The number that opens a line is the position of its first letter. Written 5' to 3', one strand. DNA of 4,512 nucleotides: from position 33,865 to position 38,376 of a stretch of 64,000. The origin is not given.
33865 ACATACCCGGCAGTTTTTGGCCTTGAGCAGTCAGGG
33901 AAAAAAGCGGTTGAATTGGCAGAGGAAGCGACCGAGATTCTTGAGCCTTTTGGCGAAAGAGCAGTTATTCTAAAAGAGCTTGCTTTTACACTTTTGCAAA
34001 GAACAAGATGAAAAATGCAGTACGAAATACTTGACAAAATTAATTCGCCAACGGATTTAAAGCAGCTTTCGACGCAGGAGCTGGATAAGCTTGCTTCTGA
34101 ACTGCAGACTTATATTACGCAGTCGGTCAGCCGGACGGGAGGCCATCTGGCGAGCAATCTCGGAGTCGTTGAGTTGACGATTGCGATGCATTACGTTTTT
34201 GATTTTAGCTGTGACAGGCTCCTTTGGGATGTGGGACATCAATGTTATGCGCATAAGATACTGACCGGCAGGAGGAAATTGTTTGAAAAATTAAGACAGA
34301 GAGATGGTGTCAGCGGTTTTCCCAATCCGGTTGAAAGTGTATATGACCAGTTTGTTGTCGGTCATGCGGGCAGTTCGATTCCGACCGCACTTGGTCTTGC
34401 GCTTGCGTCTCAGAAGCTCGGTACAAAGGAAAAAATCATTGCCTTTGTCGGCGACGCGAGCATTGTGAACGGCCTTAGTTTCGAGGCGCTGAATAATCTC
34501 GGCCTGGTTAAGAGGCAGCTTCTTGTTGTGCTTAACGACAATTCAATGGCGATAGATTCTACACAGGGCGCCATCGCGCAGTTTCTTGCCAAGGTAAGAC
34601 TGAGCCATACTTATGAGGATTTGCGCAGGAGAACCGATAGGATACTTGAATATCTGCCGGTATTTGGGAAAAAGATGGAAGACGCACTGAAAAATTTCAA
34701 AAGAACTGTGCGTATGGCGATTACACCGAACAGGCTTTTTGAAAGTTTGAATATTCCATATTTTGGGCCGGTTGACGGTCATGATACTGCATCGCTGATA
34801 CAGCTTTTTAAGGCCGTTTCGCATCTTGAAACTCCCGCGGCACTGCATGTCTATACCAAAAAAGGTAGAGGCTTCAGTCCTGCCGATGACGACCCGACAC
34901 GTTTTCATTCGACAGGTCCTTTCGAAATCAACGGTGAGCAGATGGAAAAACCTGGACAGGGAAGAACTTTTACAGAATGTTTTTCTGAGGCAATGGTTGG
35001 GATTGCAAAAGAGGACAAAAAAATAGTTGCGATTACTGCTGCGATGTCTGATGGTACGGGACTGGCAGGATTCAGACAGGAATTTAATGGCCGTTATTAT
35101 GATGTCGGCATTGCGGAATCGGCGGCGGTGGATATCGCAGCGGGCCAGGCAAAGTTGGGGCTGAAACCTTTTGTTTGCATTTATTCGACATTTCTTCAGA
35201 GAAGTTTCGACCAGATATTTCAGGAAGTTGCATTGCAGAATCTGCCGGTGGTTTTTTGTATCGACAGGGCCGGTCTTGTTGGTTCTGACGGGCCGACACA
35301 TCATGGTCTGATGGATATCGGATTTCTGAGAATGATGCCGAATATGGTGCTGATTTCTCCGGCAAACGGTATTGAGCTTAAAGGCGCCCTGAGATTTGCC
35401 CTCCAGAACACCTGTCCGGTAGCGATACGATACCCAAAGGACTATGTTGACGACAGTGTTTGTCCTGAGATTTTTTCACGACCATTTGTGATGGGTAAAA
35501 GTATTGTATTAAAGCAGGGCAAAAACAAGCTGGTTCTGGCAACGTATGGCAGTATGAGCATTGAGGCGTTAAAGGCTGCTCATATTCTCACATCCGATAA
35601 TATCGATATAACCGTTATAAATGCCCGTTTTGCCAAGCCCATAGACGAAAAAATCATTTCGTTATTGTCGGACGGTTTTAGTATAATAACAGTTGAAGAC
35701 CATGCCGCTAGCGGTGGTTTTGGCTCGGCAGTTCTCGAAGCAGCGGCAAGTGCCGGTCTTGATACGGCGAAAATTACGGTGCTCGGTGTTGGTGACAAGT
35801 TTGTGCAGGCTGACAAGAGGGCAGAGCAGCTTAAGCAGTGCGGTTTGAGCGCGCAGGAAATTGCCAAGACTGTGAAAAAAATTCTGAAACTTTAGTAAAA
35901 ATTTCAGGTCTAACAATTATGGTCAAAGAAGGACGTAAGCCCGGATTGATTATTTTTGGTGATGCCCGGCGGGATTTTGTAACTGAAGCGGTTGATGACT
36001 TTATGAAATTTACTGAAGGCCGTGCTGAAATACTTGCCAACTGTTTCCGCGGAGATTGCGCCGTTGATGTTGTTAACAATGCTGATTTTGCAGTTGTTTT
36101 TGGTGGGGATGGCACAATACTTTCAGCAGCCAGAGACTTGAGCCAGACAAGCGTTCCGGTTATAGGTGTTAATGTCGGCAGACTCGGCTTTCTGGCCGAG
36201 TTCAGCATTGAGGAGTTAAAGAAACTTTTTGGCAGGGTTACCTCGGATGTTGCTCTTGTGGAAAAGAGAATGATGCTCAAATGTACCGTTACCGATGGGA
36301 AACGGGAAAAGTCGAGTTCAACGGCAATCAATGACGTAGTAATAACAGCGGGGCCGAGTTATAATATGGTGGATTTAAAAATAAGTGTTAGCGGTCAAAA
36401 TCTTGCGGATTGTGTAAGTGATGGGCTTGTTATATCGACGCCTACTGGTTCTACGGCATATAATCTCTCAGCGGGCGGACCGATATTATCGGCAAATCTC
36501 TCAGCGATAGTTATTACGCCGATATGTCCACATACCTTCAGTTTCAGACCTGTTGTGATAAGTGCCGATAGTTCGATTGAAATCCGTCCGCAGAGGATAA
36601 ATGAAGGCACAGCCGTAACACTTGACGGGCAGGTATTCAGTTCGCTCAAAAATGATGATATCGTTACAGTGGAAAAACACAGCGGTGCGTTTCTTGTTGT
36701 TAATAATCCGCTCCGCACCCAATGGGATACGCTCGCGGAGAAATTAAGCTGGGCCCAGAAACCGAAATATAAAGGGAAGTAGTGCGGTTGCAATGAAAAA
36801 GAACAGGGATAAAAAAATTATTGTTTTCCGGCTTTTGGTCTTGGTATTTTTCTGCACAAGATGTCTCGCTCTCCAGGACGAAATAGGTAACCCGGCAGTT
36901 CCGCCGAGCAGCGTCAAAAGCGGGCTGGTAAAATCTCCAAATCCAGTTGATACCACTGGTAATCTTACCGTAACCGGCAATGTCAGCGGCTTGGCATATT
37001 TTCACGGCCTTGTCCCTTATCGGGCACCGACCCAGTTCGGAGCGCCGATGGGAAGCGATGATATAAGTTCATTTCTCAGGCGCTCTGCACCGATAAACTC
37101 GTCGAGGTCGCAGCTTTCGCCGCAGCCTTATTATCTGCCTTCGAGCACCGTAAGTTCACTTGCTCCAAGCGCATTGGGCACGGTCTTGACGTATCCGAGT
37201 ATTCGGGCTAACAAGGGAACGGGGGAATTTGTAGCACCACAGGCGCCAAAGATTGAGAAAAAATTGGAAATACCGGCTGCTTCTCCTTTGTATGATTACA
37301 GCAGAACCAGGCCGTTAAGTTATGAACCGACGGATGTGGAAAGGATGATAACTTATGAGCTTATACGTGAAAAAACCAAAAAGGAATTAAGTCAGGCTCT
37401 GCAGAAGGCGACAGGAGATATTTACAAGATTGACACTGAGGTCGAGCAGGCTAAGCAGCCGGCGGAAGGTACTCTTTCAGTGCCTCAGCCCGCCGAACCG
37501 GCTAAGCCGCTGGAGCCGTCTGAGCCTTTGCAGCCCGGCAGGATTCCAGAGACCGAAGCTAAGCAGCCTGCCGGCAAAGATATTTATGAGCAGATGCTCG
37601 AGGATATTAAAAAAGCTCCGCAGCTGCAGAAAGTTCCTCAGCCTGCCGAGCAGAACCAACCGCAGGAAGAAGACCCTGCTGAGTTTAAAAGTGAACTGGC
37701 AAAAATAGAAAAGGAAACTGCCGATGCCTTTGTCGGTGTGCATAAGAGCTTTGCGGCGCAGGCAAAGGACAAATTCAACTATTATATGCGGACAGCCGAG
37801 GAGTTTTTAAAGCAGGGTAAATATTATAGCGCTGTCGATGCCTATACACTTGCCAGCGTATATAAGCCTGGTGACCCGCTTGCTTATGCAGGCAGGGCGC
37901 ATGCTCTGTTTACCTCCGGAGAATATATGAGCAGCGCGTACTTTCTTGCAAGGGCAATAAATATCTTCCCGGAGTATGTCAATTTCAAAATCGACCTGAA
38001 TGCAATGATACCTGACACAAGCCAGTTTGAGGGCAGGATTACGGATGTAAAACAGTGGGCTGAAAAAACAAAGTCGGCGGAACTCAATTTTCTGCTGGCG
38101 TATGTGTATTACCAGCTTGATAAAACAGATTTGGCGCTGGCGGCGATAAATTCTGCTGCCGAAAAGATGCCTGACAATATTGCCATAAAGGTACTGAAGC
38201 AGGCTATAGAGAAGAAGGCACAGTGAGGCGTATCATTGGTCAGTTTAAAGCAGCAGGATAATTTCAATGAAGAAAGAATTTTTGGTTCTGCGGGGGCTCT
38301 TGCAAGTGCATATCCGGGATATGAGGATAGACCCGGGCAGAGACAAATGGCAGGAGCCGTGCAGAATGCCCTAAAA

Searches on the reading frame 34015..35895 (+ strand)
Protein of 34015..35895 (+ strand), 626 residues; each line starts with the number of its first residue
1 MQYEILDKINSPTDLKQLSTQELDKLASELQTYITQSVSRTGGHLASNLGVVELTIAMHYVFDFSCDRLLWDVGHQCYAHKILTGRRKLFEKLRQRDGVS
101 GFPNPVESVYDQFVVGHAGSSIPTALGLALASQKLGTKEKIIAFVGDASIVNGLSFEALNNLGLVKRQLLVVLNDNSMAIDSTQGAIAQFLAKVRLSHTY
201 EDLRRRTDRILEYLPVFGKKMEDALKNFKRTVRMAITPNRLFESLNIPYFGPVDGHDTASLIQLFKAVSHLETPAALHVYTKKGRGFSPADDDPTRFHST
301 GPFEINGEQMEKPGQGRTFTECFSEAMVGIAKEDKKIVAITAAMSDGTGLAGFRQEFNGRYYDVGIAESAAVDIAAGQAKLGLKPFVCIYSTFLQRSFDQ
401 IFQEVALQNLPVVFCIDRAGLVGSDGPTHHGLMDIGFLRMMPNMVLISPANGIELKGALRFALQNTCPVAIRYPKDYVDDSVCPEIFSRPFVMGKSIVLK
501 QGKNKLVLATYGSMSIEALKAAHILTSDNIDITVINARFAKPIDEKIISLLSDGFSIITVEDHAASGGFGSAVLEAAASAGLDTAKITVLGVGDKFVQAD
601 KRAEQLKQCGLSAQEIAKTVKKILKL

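Call 11: search_protein_families(library=pfam, proteins=[window:34015-35895:+], max_evalue=0.001)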
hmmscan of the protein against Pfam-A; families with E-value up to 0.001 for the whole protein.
window:34015-35895:+ (626 aa): 5 families
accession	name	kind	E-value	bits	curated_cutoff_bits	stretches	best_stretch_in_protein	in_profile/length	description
PF13292.11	DXP_synthase_N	-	6.5e-103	344.2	21.2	1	6-281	1-274/274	1-deoxy-D-xylulose-5-phosphate synthase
PF02779.29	Transket_pyr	-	1.1e-41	142.8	27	1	318-476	4-170/174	Transketolase, pyrimidine binding domain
PF02780.25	Transketolase_C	-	3.1e-22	79.2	25.9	1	497-616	4-124/124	Transketolase, C-terminal domain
PF02775.26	TPP_enzyme_C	-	0.00034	20.9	21.9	0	108-178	20-85/151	Thiamine pyrophosphate enzyme, C-terminal TPP binding domain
PF00676.26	E1_dh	-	0.00091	18.7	22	0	119-181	104-166/300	Dehydrogenase E1 component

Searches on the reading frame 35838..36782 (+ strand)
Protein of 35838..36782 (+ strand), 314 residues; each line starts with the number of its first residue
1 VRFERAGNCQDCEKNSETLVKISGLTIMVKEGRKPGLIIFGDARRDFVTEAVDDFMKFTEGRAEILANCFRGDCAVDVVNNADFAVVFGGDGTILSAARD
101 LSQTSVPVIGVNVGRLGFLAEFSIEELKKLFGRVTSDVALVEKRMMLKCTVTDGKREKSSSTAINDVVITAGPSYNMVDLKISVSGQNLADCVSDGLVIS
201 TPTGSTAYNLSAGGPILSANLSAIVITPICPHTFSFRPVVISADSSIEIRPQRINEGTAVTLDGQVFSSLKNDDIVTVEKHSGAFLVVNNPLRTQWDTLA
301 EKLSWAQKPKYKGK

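Call 11: search_protein_families(library=pfam, proteins=[window:35838-36782:+], max_evalue=0.001)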
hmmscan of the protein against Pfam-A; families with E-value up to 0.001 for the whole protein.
window:35838-36782:+ (314 aa): 2 families
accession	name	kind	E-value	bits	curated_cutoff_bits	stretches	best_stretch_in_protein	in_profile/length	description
PF20143.4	NAD_kinase_C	-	7e-33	113.5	23.7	1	165-288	2-124/126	ATP-NAD kinase C-terminal domain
PF01513.26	NAD_kinase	-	3.2e-16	60.3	25.5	1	80-134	71-125/130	ATP-NAD kinase N-terminal domain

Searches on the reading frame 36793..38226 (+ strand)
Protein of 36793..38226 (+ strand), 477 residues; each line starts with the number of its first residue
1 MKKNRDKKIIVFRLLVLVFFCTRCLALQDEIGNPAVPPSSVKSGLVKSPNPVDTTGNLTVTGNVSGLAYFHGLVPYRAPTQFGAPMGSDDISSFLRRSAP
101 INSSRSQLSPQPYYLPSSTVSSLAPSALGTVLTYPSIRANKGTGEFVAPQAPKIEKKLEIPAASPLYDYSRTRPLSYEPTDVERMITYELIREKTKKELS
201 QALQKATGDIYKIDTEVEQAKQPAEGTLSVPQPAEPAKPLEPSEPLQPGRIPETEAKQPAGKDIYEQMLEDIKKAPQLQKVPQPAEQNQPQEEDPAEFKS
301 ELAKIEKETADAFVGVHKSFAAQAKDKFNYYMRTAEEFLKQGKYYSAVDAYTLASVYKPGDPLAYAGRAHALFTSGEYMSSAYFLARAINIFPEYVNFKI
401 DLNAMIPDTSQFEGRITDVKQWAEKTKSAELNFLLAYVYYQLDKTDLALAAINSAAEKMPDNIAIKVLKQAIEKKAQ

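Call 11: search_protein_families(library=pfam, proteins=[window:36793-38226:+], max_evalue=0.001)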
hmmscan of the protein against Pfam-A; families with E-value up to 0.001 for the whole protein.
window:36793-38226:+ (477 aa): 3 families
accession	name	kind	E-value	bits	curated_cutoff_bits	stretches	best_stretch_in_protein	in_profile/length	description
PF14559.12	TPR_19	-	3.6e-06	27.6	25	0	422-471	18-67/68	Tetratricopeptide repeat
PF13432.12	TPR_16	-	4.6e-05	24.2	32.7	0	335-393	4-62/65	Tetratricopeptide repeat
PF07719.23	TPR_2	-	0.0006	20.2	27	0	429-462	1-34/34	Tetratricopeptide repeat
